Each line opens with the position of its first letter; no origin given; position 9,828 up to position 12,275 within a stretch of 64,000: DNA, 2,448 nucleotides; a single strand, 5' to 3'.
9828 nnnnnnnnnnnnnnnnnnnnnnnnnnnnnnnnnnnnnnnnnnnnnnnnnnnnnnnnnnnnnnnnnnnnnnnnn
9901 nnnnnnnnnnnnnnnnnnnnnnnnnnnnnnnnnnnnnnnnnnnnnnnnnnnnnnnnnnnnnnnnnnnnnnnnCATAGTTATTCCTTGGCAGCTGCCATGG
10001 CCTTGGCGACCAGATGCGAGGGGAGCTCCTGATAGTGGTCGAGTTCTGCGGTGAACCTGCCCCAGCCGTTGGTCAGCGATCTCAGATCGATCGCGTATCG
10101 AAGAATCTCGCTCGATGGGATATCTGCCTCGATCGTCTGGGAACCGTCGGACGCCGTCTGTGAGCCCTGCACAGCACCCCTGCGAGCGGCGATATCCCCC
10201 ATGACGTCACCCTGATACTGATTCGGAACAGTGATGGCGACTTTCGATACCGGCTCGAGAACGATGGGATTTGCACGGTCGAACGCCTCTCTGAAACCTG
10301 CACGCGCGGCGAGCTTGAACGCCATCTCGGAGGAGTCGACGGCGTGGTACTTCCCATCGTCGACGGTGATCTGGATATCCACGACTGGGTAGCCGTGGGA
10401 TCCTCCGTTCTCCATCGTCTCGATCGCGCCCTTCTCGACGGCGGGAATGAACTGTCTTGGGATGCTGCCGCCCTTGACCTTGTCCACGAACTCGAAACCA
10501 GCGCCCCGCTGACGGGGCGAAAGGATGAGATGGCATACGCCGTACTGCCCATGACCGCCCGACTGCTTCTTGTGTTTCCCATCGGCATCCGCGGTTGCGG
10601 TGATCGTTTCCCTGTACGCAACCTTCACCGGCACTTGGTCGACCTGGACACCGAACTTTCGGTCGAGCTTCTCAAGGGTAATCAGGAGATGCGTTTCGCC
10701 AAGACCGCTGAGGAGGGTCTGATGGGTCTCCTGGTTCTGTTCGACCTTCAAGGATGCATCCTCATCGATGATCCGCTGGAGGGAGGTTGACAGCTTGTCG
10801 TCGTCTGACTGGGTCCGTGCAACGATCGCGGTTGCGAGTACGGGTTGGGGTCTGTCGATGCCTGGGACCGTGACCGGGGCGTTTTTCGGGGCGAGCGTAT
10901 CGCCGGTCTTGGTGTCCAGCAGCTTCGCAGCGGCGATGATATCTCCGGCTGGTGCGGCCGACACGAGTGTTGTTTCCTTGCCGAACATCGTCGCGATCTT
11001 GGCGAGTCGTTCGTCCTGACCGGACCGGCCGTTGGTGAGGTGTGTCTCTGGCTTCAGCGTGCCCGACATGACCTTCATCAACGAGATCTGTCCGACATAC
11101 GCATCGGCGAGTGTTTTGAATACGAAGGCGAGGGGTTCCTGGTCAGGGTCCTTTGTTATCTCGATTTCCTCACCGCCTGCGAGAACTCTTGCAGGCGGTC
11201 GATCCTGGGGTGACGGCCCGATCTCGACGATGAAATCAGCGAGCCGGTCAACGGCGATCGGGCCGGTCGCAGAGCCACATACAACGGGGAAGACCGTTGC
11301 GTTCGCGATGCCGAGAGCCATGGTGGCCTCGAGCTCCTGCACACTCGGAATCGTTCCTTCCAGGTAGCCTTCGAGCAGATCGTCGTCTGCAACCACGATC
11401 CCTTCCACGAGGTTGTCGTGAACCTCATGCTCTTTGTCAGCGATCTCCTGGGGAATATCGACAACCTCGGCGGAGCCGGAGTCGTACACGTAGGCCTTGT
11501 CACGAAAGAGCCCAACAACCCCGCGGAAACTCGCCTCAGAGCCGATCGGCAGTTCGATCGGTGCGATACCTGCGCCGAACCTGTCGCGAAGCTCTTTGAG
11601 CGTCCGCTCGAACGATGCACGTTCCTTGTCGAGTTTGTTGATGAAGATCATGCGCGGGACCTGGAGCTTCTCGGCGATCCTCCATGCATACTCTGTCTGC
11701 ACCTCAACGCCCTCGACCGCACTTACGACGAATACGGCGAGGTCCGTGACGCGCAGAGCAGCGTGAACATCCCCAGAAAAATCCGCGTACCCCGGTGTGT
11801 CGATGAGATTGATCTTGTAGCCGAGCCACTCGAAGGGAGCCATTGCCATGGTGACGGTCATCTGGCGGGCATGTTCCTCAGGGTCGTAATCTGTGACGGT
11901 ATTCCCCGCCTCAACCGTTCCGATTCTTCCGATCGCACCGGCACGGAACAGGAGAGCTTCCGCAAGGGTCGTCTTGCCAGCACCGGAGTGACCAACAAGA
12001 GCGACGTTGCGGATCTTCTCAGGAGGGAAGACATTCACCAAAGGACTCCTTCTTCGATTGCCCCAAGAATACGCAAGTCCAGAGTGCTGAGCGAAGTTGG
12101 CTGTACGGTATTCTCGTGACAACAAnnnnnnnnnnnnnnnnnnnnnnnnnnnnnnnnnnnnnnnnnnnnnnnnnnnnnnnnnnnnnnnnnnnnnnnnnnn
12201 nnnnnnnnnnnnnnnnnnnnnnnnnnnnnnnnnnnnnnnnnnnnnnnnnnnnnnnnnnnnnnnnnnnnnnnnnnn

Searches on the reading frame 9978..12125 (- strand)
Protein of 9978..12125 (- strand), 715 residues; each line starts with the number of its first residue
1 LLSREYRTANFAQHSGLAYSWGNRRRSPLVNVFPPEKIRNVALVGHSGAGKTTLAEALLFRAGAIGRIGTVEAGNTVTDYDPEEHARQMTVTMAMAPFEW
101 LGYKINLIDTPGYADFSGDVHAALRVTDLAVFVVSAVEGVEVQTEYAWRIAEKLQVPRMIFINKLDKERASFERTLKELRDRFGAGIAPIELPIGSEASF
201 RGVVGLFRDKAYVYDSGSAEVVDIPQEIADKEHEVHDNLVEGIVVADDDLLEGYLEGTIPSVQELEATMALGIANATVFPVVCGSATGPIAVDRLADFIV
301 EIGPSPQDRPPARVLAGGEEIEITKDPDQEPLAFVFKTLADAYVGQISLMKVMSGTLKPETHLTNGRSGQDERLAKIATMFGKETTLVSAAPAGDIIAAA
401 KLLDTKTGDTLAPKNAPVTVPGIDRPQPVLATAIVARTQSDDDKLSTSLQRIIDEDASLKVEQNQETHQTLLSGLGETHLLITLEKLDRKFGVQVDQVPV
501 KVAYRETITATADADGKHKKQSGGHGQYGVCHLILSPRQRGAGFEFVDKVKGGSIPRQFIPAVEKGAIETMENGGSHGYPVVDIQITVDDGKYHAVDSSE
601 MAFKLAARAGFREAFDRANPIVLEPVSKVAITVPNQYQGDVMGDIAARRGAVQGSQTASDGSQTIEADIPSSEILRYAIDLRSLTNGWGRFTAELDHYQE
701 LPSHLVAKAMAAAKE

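Call 44: search_protein_families(library=pfam, proteins=[window:9978-12125:-], max_evalue=1e-8)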
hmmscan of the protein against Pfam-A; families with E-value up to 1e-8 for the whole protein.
window:9978-12125:- (715 aa): 6 families
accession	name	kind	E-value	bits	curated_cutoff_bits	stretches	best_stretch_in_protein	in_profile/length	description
PF00009.33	GTP_EFTU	-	4.6e-48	163.7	26.5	1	36-302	1-185/188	Elongation factor Tu GTP binding domain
PF03764.24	EFG_IV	-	3.2e-41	140.3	24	1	501-619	2-121/121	Elongation factor G, domain IV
PF14492.12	EFG_III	-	6.7e-25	87.4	27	1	426-496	2-72/75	Elongation Factor G, domain III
PF00679.30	EFG_C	-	2.6e-24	85.5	27.9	1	622-706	2-86/89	Elongation factor G C-terminus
PF22042.2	EF-G_D2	-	7.3e-15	55.3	27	1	333-412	4-82/84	Elongation factor G domain 2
PF03144.31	GTP_EFTU_D2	-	7.6e-11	42.7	30.3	1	345-412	1-73/73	Elongation factor Tu domain 2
